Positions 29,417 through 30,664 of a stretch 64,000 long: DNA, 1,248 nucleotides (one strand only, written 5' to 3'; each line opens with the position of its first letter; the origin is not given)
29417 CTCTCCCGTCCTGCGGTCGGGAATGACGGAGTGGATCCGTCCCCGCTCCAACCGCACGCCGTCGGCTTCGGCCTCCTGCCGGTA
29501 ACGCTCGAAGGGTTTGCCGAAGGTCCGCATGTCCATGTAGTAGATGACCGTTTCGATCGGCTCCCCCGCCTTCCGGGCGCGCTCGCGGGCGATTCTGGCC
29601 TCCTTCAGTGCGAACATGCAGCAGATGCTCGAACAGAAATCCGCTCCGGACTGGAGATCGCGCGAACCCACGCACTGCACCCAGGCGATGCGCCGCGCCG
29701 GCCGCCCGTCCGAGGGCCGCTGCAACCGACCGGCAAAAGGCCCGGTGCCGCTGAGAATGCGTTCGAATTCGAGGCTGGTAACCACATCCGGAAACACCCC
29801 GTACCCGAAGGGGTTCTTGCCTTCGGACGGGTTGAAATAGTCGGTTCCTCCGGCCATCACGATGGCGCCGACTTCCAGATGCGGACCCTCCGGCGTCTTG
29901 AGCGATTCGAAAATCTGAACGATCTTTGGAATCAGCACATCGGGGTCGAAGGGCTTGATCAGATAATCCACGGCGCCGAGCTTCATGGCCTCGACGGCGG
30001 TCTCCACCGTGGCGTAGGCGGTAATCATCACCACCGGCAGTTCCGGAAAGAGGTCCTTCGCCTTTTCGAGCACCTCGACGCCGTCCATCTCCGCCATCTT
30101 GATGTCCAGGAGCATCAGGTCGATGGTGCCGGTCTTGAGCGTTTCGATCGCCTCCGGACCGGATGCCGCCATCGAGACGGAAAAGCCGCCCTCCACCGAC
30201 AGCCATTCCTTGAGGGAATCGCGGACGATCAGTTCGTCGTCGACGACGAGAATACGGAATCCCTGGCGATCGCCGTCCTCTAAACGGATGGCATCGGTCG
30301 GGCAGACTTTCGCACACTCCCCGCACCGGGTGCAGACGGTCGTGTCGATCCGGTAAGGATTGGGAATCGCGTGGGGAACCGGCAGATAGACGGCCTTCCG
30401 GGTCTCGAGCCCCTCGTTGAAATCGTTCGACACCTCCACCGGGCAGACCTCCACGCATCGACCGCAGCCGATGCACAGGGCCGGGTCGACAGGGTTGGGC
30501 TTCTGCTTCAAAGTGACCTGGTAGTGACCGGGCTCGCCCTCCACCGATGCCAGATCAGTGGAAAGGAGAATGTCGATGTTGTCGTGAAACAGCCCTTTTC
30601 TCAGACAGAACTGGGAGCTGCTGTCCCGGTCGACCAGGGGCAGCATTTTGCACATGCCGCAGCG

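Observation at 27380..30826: Intact CheY-type receiver domain inserted into a fused double HdrA-type flavoprotein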

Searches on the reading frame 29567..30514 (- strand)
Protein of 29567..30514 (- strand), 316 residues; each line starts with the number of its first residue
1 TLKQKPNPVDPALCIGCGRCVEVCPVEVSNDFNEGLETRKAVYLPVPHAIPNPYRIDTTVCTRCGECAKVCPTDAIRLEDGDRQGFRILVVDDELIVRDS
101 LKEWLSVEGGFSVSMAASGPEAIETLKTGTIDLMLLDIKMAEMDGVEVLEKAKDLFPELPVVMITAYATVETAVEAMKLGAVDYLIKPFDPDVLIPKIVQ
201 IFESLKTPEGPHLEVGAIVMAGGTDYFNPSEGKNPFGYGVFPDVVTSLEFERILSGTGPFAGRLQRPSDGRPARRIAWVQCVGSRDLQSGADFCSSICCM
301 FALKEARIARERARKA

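Call 40: search_protein_representatives(protein=window:29567-30514:-)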
Query: 316 residues. Proteins with E-value up to 0.001 (for the whole library): 733337; up to 1e-10: 101335; up to 1e-30: 710. The best 150 are listed.
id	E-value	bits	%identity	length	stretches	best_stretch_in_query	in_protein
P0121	7.6e-127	439.1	61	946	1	2-314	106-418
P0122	1.3e-126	438.4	65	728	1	1-314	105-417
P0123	2.6e-125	434.1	59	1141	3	2-313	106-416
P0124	5.4e-125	433.1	63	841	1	2-313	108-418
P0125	8.0e-125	432.5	51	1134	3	2-314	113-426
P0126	4.1e-122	423.6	54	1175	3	6-313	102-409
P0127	2.7e-118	411.0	55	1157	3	1-312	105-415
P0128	1.8e-112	391.9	58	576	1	1-312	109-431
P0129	4.8e-110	384.0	58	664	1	2-312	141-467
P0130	3.8e-105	367.9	49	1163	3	2-311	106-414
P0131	1.1e-104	366.3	64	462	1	2-262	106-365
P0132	1.1e-99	349.9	49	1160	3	2-310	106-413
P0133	6.4e-92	324.4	63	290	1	2-234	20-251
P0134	4.2e-91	321.7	61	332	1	76-313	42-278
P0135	6.3e-91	321.2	76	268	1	134-315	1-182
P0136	1.8e-90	319.6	46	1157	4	4-311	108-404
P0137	2.3e-89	316.0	38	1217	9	213-313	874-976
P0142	1.3e-77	277.4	41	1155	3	4-311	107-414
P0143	1.8e-72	260.6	44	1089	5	208-312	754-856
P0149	2.4e-65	237.1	46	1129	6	211-312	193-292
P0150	4.4e-65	236.2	51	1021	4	213-312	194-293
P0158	8.0e-58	212.4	42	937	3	87-201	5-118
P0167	3.9e-53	197.0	39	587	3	79-197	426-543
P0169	9.1e-53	195.8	41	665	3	87-198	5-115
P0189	3.4e-48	180.7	39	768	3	87-199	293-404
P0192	6.9e-48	179.8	42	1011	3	87-207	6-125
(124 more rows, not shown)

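Call 41: search_protein_families(library=pfam, proteins=[P0158, P0169, P0192, P0167, P0189, P0137, P0143, P0149, P0142, P0136], max_evalue=0.000001)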
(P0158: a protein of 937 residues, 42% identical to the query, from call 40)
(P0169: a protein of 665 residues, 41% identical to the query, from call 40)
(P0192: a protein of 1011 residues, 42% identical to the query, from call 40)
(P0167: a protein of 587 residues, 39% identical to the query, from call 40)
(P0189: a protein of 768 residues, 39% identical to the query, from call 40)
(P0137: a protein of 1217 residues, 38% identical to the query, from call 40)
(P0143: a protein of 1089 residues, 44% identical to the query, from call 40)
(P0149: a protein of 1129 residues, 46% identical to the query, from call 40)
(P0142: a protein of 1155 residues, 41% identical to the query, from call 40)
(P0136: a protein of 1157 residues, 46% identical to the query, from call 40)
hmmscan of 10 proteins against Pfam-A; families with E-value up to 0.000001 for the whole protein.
P0158 (937 aa): 7 families
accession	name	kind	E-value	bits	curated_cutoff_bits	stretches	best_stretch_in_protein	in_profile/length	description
PF00072.30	Response_reg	-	6.1e-80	265.1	30.2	3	6-115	1-110/111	Response regulator receiver domain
PF02518.31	HATPase_c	-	9e-28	97.4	26.4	1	687-795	2-109/111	Histidine kinase-, DNA gyrase B-, and HSP90-like ATPase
PF00512.31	HisKA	-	1.5e-17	63.8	26.9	1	580-641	2-63/66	His Kinase A (phospho-acceptor) domain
PF01590.32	GAF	-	3.4e-16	60.4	22.4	1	296-438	2-133/133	GAF domain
PF13185.12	GAF_2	-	3.4e-15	56.9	28.6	1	294-438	2-135/136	GAF domain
PF13492.12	GAF_3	-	1.8e-12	48.2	27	1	295-439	1-128/129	GAF domain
PF23198.2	PDE8A_N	-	5.5e-11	43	29.6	0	813-895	6-89/147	PDE8A-like, N-terminal domain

P0169 (665 aa): 3 families
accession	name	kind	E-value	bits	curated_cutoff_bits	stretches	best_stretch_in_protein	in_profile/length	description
PF00072.30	Response_reg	-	1.6e-77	257.3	30.2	3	137-246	1-110/111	Response regulator receiver domain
PF02518.31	HATPase_c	-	4.4e-28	98.4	26.4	1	418-523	1-109/111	Histidine kinase-, DNA gyrase B-, and HSP90-like ATPase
PF00512.31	HisKA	-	5.6e-08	33.2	26.9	1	296-368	2-64/66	His Kinase A (phospho-acceptor) domain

P0192 (1011 aa): 5 families
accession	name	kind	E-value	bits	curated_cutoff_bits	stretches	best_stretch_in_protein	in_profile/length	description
PF00072.30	Response_reg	-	1.5e-33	115.7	30.2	1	7-114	1-108/111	Response regulator receiver domain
PF07992.20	Pyr_redox_2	-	3.9e-11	43.4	26.1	0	542-741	2-116/291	Pyridine nucleotide-disulphide oxidoreductase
PF01597.25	GCV_H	-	4.9e-09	36.6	22.2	1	179-254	32-106/122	Glycine cleavage H-protein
PF00037.32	Fer4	-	5.8e-08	32.7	21.1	0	637-657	2-22/24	4Fe-4S binding domain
PF12831.13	FAD_oxidored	-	4e-07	30.1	27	1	542-580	1-39/416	FAD dependent oxidoreductase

P0167 (587 aa): 1 family
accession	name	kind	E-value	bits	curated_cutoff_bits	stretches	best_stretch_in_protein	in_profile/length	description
PF00072.30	Response_reg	-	2.9e-72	240.4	30.2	3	27-130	1-104/111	Response regulator receiver domain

P0189 (768 aa): 5 families
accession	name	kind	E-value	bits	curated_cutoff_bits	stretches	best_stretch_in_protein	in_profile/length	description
PF00072.30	Response_reg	-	2.3e-83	276.1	30.2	3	154-257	1-104/111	Response regulator receiver domain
PF00990.26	GGDEF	-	5.1e-47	160.1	23.8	1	605-760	3-161/161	Diguanylate cyclase, GGDEF domain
PF01590.32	GAF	-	2.2e-16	61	22.4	1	453-590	1-133/133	GAF domain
PF13185.12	GAF_2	-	3.7e-16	60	28.6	1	453-591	3-136/136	GAF domain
PF13492.12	GAF_3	-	3.4e-11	44.1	27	1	454-591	2-128/129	GAF domain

P0137 (1217 aa): 16 families
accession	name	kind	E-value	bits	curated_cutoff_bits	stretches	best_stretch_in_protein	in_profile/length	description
PF00072.30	Response_reg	-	3.7e-86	285.1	30.2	3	316-425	1-110/111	Response regulator receiver domain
PF00037.32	Fer4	-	1.7e-32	110.4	21.1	0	760-781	2-23/24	4Fe-4S binding domain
PF12837.12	Fer4_6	-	8.1e-23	79.7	25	0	1170-1191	2-23/24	4Fe-4S binding domain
PF13237.11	Fer4_10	-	8.5e-23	80.5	25.5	2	1140-1188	3-53/53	4Fe-4S dicluster domain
PF12838.12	Fer4_7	-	4.1e-22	78.8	27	3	1146-1191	2-52/52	4Fe-4S dicluster domain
PF12797.12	Fer4_2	-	1e-20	72.6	24.5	0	686-705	3-22/22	4Fe-4S binding domain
PF14697.11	Fer4_21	-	8.8e-19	67.8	35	1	1140-1189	2-53/59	4Fe-4S dicluster domain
PF13187.11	Fer4_9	-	1.3e-18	67.2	27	1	1146-1191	2-51/52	4Fe-4S dicluster domain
PF23198.2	PDE8A_N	-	2e-14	54.2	29.6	0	15-93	9-89/147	PDE8A-like, N-terminal domain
PF13484.11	Fer4_16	-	3.3e-13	50.6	30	0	692-711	1-20/66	4Fe-4S double cluster binding domain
PF25160.1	LdpA_Fe-S-bd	-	3.8e-09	36.6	27.6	0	1149-1191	6-42/49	LdpA Fe-S cluster-binding domain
PF07992.20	Pyr_redox_2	-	7.3e-09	35.9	26.1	0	592-626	2-31/291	Pyridine nucleotide-disulphide oxidoreductase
PF12831.13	FAD_oxidored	-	6.9e-08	32.6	27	1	592-629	1-38/416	FAD dependent oxidoreductase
PF13459.11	Fer4_15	-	7.5e-08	33.4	22.4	0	687-704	2-19/66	4Fe-4S single cluster domain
PF13183.11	Fer4_8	-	7.3e-07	30.1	27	0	690-749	2-67/68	4Fe-4S dicluster domain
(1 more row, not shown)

P0143 (1089 aa): 19 families
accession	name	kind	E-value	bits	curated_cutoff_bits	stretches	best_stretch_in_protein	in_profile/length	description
PF07992.20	Pyr_redox_2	-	5.1e-26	92.2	26.1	1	177-398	2-140/291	Pyridine nucleotide-disulphide oxidoreductase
PF00037.32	Fer4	-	1.7e-25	88.2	21.1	1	1013-1035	2-24/24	4Fe-4S binding domain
PF12838.12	Fer4_7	-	1.1e-21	77.4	27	1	1019-1067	2-52/52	4Fe-4S dicluster domain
PF13187.11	Fer4_9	-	1.8e-17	63.5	27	1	683-748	1-52/52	4Fe-4S dicluster domain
PF13237.11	Fer4_10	-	1.1e-16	60.9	25.5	0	1014-1063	4-52/53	4Fe-4S dicluster domain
PF14697.11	Fer4_21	-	1.7e-15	57.3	35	1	1012-1068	1-57/59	4Fe-4S dicluster domain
PF12837.12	Fer4_6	-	1.4e-12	47.3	25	1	1012-1034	2-24/24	4Fe-4S binding domain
PF13484.11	Fer4_16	-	2.9e-12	47.6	30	0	277-341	1-65/66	4Fe-4S double cluster binding domain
PF12831.13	FAD_oxidored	-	2.9e-12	47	27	1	178-216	2-40/416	FAD dependent oxidoreductase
PF13450.12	NAD_binding_8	-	4e-12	46.7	21.9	1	180-216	1-37/68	NAD(P)-binding Rossmann-like domain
PF01266.30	DAO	-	1.4e-11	45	27.9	0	178-213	2-38/353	FAD dependent oxidoreductase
PF12797.12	Fer4_2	-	5.6e-11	42.1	24.5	0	1013-1031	4-22/22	4Fe-4S binding domain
PF00070.33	Pyr_redox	-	1.7e-10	41.7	22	0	177-211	1-35/82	Pyridine nucleotide-disulphide oxidoreductase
PF01134.28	GIDA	-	8.8e-09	35.3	22.1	0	178-227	2-36/391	Glucose inhibited division protein A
PF25160.1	LdpA_Fe-S-bd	-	1.1e-08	35.2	27.6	0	1011-1037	20-46/49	LdpA Fe-S cluster-binding domain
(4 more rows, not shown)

P0149 (1129 aa): 22 families
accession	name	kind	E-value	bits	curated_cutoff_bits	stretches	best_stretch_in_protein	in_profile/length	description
PF12837.12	Fer4_6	-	3.9e-24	83.8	25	0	1052-1075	1-24/24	4Fe-4S binding domain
PF00037.32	Fer4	-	5.1e-24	83.5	21.1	1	750-771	3-24/24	4Fe-4S binding domain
PF12831.13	FAD_oxidored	-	1.1e-22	81.4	27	2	611-681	3-74/416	FAD dependent oxidoreductase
PF07992.20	Pyr_redox_2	-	2.9e-22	79.9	26.1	0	610-693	3-85/291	Pyridine nucleotide-disulphide oxidoreductase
PF12838.12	Fer4_7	-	3.3e-21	75.9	27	1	708-769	1-52/52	4Fe-4S dicluster domain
PF13237.11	Fer4_10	-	1.5e-18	66.9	25.5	0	705-765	5-52/53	4Fe-4S dicluster domain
PF13187.11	Fer4_9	-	4.5e-17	62.2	27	0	708-770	1-52/52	4Fe-4S dicluster domain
PF13484.11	Fer4_16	-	1.8e-16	61.1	30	0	116-181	1-65/66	4Fe-4S double cluster binding domain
PF13450.12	NAD_binding_8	-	5.2e-16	59.1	21.9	0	612-647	1-36/68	NAD(P)-binding Rossmann-like domain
PF12797.12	Fer4_2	-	1.2e-12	47.4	24.5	0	110-129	3-22/22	4Fe-4S binding domain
PF01134.28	GIDA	-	1.3e-11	44.7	22.1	0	17-83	2-53/391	Glucose inhibited division protein A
PF25160.1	LdpA_Fe-S-bd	-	8.6e-11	41.9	27.6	0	1064-1107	7-44/49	LdpA Fe-S cluster-binding domain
PF03486.20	HI0933_like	-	1.7e-10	41.2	50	0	16-52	2-38/244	HI0933-like protein Rossmann domain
PF01593.30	Amino_oxidase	-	2.4e-10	40.7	19.8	0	24-54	1-31/443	Flavin containing amine oxidoreductase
PF14697.11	Fer4_21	-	2.8e-10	40.6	35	1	1053-1108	1-59/59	4Fe-4S dicluster domain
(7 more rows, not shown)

P0142 (1155 aa): 18 families
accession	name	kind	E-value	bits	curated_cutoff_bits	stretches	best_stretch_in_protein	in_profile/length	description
PF07992.20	Pyr_redox_2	-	1.3e-23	84.3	26.1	1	736-847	4-114/291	Pyridine nucleotide-disulphide oxidoreductase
PF00037.32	Fer4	-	1.2e-18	66.5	21.1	0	1105-1126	1-22/24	4Fe-4S binding domain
PF13237.11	Fer4_10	-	3.8e-18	65.6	25.5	1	1079-1123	7-53/53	4Fe-4S dicluster domain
PF13450.12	NAD_binding_8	-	5.4e-18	65.5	21.9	2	737-774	1-38/68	NAD(P)-binding Rossmann-like domain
PF12838.12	Fer4_7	-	2.7e-17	63.4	27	2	1081-1125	2-51/52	4Fe-4S dicluster domain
PF12831.13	FAD_oxidored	-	5.9e-16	59.2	27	1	6-45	1-40/416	FAD dependent oxidoreductase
PF12837.12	Fer4_6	-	9.2e-15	54.2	25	0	112-130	4-22/24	4Fe-4S binding domain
PF13187.11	Fer4_9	-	7.8e-14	51.9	27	1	117-178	2-51/52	4Fe-4S dicluster domain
PF00890.30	FAD_binding_2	-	1.3e-13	51.4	20.4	1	735-769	2-36/414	FAD binding domain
PF14697.11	Fer4_21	-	1e-12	48.4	35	0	1074-1123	1-52/59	4Fe-4S dicluster domain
PF13484.11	Fer4_16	-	6.1e-12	46.6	30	0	164-186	2-27/66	4Fe-4S double cluster binding domain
PF25160.1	LdpA_Fe-S-bd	-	1.8e-11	44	27.6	0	111-131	22-42/49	LdpA Fe-S cluster-binding domain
PF01266.30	DAO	-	2.5e-10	40.9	27.9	0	6-40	1-35/353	FAD dependent oxidoreductase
PF00070.33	Pyr_redox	-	4.2e-10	40.4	22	0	736-815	3-70/82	Pyridine nucleotide-disulphide oxidoreductase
PF12797.12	Fer4_2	-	1.9e-09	37.3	24.5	0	111-129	4-22/22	4Fe-4S binding domain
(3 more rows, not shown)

P0136 (1157 aa): 13 families
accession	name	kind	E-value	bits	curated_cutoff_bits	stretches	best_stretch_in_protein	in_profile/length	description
PF00072.30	Response_reg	-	4.3e-29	101.4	30.2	1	192-301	1-110/111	Response regulator receiver domain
PF07992.20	Pyr_redox_2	-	2.3e-17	63.8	26.1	0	746-878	3-135/291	Pyridine nucleotide-disulphide oxidoreductase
PF12831.13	FAD_oxidored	-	1.7e-13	51.1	27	1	747-783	3-39/416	FAD dependent oxidoreductase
PF00037.32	Fer4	-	2.8e-13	49.5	21.1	0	112-132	2-22/24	4Fe-4S binding domain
PF00890.30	FAD_binding_2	-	1e-11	45.1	20.4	0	746-784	2-40/414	FAD binding domain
PF12838.12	Fer4_7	-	2.8e-11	44.1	27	0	117-179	1-52/52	4Fe-4S dicluster domain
PF01266.30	DAO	-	4.5e-10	40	27.9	0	746-780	2-37/353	FAD dependent oxidoreductase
PF13450.12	NAD_binding_8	-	2.9e-09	37.5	21.9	0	748-787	1-40/68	NAD(P)-binding Rossmann-like domain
PF13738.12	Pyr_redox_3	-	1.2e-08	35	30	0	744-856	165-272/305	Pyridine nucleotide-disulphide oxidoreductase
PF13237.11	Fer4_10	-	2.9e-08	34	25.5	0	1077-1120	6-53/53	4Fe-4S dicluster domain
PF03486.20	HI0933_like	-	6.4e-08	32.8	50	0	746-780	3-37/244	HI0933-like protein Rossmann domain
PF13187.11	Fer4_9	-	1.2e-07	32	27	0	1080-1123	2-51/52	4Fe-4S dicluster domain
PF01134.28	GIDA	-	6.7e-07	29.1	22.1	0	8-40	2-34/391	Glucose inhibited division protein A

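Call 57: find_encoding_contigs(protein=P0142, flank=10000, max_places=3)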
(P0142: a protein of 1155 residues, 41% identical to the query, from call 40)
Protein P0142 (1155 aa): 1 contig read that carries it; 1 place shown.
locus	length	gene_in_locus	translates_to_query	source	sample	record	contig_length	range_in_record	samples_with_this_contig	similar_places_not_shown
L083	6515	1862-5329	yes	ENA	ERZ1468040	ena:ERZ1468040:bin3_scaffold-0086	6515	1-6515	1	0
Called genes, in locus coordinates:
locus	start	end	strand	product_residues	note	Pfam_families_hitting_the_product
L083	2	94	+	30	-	?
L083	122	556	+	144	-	PF02662:FlpD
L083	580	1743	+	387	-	PF04432:FrhB_FdhB_C (weak), PF13183:Fer4_8 (faint)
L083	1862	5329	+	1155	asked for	PF00890:FAD_binding_2 (weak), PF12831:FAD_oxidored, PF12838:Fer4_7, PF13187:Fer4_9, PF07992:Pyr_redox_2, PF13450:NAD_binding_8, PF12838:Fer4_7, PF13237:Fer4_10, +20 more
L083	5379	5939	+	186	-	PF13183:Fer4_8, PF13237:Fer4_10 (faint), PF12838:Fer4_7 (faint), PF13187:Fer4_9, PF13534:Fer4_17 (weak)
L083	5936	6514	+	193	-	?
